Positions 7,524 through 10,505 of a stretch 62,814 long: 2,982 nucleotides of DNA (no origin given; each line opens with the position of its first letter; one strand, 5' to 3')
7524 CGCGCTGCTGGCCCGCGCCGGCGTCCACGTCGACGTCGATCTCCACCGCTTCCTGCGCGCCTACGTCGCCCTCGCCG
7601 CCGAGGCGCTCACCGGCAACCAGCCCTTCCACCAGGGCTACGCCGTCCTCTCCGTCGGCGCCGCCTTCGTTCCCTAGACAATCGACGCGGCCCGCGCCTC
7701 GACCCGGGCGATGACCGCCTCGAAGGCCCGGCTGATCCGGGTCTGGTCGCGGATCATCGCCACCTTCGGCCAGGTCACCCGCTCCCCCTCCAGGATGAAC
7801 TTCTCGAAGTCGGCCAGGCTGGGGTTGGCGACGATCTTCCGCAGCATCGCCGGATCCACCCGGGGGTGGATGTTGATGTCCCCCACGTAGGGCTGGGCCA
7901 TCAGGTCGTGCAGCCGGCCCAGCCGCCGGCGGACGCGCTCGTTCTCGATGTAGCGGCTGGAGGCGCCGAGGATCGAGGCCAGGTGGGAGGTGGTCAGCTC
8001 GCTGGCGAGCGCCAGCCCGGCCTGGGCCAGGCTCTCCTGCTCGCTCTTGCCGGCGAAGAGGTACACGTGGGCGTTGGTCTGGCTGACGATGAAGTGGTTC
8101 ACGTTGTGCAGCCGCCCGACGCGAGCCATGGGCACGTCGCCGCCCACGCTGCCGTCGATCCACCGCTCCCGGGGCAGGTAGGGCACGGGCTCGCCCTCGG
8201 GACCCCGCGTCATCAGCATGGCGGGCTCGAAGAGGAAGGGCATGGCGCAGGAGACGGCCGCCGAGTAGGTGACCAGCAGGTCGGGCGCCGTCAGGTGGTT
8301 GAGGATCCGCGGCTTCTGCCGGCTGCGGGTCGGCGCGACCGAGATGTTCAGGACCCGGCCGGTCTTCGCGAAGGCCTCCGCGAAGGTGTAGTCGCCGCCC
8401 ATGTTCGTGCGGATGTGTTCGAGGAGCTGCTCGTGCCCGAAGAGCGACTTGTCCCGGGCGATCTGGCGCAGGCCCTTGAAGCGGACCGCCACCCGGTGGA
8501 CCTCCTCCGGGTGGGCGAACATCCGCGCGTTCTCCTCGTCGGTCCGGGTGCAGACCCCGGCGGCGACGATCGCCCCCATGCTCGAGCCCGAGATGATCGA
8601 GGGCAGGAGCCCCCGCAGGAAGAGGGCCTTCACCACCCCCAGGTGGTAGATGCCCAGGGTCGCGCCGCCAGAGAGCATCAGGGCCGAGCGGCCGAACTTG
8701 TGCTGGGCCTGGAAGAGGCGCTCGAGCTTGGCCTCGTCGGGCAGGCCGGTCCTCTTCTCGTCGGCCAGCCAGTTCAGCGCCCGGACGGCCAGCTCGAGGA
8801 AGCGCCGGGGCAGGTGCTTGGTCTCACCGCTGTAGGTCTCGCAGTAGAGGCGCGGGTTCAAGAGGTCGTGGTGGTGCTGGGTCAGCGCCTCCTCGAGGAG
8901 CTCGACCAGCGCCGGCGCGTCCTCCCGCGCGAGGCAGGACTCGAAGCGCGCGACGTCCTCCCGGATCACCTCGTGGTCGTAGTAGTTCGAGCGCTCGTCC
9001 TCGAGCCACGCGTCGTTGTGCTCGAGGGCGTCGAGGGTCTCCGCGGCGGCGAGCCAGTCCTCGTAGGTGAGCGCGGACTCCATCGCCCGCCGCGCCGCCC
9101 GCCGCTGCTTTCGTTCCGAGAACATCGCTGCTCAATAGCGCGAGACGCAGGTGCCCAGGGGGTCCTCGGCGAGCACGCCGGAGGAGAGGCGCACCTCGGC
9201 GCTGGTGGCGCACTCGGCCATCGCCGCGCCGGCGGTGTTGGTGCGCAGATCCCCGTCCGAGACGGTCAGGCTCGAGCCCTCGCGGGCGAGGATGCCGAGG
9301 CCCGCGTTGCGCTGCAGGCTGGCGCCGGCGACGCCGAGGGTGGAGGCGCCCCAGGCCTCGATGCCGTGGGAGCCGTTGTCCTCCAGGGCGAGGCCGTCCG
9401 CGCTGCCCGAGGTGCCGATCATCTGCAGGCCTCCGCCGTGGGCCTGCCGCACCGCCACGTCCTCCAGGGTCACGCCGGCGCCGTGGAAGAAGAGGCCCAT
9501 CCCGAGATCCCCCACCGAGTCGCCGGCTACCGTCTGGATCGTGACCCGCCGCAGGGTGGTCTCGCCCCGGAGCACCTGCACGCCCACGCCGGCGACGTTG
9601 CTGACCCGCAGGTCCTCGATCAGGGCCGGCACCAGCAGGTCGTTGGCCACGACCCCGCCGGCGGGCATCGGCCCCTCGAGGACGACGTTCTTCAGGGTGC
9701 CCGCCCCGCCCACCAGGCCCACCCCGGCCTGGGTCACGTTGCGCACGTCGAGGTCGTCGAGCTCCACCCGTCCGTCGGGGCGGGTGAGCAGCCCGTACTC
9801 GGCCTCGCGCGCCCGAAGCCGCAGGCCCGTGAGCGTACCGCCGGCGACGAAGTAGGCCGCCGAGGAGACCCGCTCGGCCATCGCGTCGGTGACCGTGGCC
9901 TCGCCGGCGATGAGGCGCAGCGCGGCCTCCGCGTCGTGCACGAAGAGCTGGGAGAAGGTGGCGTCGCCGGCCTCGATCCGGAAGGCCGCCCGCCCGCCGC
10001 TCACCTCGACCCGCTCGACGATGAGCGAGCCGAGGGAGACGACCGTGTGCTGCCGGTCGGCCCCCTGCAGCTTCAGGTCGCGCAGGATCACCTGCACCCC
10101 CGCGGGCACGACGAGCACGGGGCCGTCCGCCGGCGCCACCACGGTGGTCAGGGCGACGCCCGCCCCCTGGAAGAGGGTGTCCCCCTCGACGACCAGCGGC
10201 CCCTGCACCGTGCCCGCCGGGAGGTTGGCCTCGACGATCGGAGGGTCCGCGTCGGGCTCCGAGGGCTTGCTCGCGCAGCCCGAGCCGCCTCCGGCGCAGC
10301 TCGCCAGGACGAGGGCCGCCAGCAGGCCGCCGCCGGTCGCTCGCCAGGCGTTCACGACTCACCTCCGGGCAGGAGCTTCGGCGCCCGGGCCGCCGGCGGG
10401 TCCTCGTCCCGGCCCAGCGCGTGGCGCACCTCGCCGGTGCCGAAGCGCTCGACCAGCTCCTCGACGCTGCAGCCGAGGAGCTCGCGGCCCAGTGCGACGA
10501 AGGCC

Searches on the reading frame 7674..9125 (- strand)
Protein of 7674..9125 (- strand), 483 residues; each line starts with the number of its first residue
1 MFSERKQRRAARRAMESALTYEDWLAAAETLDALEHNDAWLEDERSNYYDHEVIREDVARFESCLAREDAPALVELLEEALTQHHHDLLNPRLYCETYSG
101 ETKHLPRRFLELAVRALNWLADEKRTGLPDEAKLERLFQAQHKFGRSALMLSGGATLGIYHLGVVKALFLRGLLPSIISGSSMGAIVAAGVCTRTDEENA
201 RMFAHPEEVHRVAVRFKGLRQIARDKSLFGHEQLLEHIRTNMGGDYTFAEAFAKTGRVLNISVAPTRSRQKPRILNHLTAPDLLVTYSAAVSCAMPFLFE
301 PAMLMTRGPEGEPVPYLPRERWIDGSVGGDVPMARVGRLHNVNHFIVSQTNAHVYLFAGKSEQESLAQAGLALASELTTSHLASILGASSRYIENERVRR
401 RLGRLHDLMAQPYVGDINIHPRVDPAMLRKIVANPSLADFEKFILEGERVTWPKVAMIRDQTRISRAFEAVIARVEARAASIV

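Call 67: search_protein_families(library=pfam, proteins=[window:7674-9125:-])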
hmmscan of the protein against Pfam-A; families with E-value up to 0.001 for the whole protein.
window:7674-9125:- (483 aa): 2 families
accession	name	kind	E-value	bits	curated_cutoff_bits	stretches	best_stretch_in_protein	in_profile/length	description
PF11815.13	DUF3336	-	5e-27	94.7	25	1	3-136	3-132/138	Domain of unknown function (DUF3336)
PF01734.28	Patatin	-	1.1e-20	75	27.7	1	149-332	1-186/191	Patatin-like phospholipase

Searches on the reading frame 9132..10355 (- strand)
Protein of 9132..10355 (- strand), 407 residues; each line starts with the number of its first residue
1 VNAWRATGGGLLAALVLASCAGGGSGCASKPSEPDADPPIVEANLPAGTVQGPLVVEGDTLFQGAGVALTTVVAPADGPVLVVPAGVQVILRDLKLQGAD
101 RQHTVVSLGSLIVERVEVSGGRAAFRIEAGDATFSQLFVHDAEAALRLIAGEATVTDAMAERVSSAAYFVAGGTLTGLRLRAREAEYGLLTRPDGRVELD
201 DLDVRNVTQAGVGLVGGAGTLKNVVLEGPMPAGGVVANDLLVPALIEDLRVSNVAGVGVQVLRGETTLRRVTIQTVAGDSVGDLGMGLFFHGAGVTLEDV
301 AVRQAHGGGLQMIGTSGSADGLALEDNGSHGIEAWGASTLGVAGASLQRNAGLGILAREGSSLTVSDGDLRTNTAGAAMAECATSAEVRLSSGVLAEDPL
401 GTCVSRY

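Call 67: search_protein_families(library=pfam, proteins=[window:9132-10355:-])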
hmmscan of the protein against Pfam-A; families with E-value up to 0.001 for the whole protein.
window:9132-10355:- (407 aa): 1 family
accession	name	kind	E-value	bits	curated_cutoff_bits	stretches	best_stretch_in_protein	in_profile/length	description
PF13229.12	Beta_helix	-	8.3e-07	29.2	25.9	1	259-383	3-124/158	Right handed beta helix region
